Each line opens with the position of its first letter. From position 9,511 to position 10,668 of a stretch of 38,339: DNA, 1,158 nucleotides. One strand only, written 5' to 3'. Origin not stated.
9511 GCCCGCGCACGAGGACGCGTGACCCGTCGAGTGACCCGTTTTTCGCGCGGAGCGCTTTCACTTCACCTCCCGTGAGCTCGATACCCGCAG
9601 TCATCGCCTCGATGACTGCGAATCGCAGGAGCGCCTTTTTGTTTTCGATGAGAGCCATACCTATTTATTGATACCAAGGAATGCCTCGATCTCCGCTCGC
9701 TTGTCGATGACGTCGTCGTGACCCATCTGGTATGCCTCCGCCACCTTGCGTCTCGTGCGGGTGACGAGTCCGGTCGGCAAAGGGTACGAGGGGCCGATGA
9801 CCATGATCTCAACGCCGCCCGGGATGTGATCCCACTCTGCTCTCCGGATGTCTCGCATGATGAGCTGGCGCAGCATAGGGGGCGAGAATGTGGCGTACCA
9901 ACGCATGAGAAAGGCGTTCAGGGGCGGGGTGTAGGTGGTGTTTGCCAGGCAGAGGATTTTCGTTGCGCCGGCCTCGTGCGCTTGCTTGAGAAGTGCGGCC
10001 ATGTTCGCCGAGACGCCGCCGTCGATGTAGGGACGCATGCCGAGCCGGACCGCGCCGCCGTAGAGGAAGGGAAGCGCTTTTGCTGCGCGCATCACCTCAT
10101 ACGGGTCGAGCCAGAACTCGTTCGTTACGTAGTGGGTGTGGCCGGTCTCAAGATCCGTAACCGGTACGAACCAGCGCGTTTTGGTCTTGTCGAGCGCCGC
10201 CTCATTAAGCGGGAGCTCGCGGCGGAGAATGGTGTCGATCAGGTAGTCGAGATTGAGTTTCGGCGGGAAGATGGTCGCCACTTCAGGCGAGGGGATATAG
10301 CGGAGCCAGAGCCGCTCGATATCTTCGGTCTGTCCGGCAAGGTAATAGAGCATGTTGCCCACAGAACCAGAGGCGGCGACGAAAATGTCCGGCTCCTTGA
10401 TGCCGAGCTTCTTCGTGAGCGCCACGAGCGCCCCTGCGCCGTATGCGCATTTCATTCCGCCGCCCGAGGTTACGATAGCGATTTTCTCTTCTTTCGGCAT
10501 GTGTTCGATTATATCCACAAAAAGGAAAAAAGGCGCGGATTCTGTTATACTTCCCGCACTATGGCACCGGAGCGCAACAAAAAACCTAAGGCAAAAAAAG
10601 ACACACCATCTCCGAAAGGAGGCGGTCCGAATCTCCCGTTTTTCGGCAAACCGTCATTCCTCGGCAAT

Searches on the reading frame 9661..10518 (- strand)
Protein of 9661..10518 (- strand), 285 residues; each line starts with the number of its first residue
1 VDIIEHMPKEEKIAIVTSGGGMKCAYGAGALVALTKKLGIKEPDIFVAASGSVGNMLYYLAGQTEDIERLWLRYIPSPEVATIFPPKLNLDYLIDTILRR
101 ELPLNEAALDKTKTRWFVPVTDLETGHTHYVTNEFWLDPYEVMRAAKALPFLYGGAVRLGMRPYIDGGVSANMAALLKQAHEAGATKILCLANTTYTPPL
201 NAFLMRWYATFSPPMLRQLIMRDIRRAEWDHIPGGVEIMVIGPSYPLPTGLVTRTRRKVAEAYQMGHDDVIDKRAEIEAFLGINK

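Call 66: search_protein_families(library=pfam, proteins=[window:9661-10518:-], max_evalue=0.001)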
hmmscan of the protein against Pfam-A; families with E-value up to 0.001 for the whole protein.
window:9661-10518:- (285 aa): 2 families
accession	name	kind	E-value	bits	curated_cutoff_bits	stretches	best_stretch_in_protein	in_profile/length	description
PF01734.28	Patatin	-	4.8e-11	43.7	27.7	1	16-174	2-186/191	Patatin-like phospholipase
PF19890.4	DUF6363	-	0.0001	22.5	26.4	1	233-281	26-74/75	Domain of unknown function (DUF6363)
